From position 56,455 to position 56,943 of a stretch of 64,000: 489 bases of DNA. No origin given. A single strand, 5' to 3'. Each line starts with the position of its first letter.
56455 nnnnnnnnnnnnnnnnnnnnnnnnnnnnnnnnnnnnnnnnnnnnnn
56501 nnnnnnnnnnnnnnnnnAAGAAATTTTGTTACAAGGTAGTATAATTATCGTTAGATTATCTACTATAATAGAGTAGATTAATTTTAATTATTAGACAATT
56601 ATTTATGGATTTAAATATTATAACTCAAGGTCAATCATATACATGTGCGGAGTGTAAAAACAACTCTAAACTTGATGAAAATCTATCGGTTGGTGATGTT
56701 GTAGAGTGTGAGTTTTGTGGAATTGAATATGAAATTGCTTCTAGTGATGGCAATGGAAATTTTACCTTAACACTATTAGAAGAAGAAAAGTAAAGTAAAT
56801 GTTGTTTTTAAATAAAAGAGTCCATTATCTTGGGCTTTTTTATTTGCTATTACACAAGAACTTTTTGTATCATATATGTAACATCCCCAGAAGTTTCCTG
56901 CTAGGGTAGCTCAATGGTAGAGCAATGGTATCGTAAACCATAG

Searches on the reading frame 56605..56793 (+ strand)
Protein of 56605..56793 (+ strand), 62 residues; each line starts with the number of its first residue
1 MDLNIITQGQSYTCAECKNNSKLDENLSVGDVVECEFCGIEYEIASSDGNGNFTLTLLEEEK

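Call 3: search_protein_families(library=pfam, proteins=[window:56605-56793:+], max_evalue=0.01)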
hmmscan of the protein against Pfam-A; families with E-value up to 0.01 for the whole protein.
window:56605-56793:+ (62 aa): 2 families
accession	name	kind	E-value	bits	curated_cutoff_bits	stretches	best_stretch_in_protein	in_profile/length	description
PF21344.3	Zn_ribbon_LysW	-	8e-08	32.2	27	1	13-48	2-37/46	Alpha-aminoadipate carrier protein LysW-like, globular domain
PF03604.18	Zn_ribbon_RPAB4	-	0.0021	18.2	24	1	12-39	1-24/32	DNA directed RNA polymerase, 7 kDa subunit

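Call 4: search_protein_families(library=ncbifam, proteins=[window:56605-56793:+], max_evalue=0.01)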
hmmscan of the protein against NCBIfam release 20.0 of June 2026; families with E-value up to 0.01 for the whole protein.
window:56605-56793:+ (62 aa): 3 families
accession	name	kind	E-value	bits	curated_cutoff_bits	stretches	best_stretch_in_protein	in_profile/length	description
NF041070.1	carrier_LysW_Arch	domain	1.3e-08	34.7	75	1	13-61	4-51/57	alpha-aminoadipate/glutamate carrier protein LysW/ArgW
TIGR01206.1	lysW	equivalog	2.1e-05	24.3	53.2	1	13-48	4-38/54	lysine biosynthesis protein LysW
NF001606.0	PRK00398.1-3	equivalog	0.00053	19.7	72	1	11-39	2-26/44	DNA-directed RNA polymerase subunit P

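Call 55: search_protein_representatives(protein=window:56605-56793:+)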
Query: 62 residues. Proteins with E-value up to 0.001 (for the whole library): 45; up to 1e-10: 7; up to 1e-30: 0. The best 45 are listed.
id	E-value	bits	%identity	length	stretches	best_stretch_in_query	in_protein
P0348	4.5e-15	70.6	52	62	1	1-62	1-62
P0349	1.5e-13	65.9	51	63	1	2-62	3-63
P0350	4.4e-13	64.4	59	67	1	8-62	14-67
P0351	1.9e-12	62.4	48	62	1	1-62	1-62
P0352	3.2e-12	61.7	50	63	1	3-62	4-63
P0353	2.0e-11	59.2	49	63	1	2-62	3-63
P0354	4.3e-11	58.1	49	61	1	3-62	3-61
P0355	2.8e-09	52.4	46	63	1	5-62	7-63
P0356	2.9e-09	52.4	43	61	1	5-62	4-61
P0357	3.0e-09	52.3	51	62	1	12-62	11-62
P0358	5.5e-09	51.5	47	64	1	5-62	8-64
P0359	7.5e-09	51.1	51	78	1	6-62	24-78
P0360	1.7e-08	50.0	49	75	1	6-62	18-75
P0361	2.1e-08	49.7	52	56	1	13-62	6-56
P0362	3.0e-08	49.2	43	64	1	4-62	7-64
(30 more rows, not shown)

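Call 57: search_solved_structures(query=window:56605-56793:+, max_evalue=10, show_alignments=4)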
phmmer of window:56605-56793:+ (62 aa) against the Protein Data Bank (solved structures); distinct sequences matched with E-value up to 10: 16.
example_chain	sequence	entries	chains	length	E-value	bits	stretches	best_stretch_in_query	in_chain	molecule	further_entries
3wwl_A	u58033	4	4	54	0.0021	21.4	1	13-48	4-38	Alpha-aminoadipate carrier protein LysW | OrfF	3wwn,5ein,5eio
5k2m_E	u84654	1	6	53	0.1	16.1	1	29-48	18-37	Probable lysine biosynthesis protein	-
8hil_L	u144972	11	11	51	0.25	14.9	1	10-41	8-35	DNA-directed RNA polymerases II, IV and V subunit 12 | DNA-directed RNA polymerase II, IV and V subunit 12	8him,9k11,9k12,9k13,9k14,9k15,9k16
7eu0_L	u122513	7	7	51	0.28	14.8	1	10-41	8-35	DNA-directed RNA polymerases II, IV and V subunit 12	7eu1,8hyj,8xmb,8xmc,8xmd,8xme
4esj_A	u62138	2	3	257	0.37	14.4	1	10-55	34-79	Type-2 restriction enzyme DpnI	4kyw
3j0k_L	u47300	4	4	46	0.56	13.8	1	11-41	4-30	DNA-directed RNA polymerases I, II, and III 7.7 kDa polypeptide | DNA-DIRECTED RNA POLYMERASES I, II, AND III SUBUNIT RPABC4, RPB12 | DNA-directed RNA polymeras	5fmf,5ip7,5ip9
1i3q_L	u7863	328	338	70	0.79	13.3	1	10-40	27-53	DNA-DIRECTED RNA POLYMERASE II 7.7KD POLYPEPTIDE | DNA-directed RNA polymerase II, chain RPB12 | DNA-directed RNA polymerases I, II, and III 7.7 kDa polypeptide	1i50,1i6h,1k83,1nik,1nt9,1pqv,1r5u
5li0_4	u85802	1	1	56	0.86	13.2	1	15-45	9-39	50S ribosomal protein L32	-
4wce_Z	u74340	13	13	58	0.89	13.2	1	15-45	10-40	50S ribosomal protein L32 | Large ribosomal subunit protein bL32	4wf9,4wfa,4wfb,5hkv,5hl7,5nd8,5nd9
2rsj_A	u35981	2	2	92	0.9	13.2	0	3-39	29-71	Zinc finger protein ZFAT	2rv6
8bws_L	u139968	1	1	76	0.96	13.1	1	10-40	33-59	DNA-directed RNA polymerases I, II, and III subunit RPABC4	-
5x4z_L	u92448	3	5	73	1.2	12.8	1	9-40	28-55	RNA polymerase subunit, found in RNA polymerase complexes I, II, and III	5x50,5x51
7z0h_L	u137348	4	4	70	1.3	12.7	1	11-40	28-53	DNA-directed RNA polymerases I, II, and III subunit RPABC4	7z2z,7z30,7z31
5xog_L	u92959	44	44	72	1.4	12.6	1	9-40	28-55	RNA polymerase subunit ABC10-alpha | RNA polymerase subunit, found in RNA polymerase complexes I, II, and III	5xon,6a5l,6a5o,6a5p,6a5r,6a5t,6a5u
2pmz_P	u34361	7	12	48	2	12.1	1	12-41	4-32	DNA-directed RNA polymerase subunit P | DNA-DIRECTED RNA POLYMERASE RPO12 SUBUNIT | RNA POLYMERASE SUBUNIT 12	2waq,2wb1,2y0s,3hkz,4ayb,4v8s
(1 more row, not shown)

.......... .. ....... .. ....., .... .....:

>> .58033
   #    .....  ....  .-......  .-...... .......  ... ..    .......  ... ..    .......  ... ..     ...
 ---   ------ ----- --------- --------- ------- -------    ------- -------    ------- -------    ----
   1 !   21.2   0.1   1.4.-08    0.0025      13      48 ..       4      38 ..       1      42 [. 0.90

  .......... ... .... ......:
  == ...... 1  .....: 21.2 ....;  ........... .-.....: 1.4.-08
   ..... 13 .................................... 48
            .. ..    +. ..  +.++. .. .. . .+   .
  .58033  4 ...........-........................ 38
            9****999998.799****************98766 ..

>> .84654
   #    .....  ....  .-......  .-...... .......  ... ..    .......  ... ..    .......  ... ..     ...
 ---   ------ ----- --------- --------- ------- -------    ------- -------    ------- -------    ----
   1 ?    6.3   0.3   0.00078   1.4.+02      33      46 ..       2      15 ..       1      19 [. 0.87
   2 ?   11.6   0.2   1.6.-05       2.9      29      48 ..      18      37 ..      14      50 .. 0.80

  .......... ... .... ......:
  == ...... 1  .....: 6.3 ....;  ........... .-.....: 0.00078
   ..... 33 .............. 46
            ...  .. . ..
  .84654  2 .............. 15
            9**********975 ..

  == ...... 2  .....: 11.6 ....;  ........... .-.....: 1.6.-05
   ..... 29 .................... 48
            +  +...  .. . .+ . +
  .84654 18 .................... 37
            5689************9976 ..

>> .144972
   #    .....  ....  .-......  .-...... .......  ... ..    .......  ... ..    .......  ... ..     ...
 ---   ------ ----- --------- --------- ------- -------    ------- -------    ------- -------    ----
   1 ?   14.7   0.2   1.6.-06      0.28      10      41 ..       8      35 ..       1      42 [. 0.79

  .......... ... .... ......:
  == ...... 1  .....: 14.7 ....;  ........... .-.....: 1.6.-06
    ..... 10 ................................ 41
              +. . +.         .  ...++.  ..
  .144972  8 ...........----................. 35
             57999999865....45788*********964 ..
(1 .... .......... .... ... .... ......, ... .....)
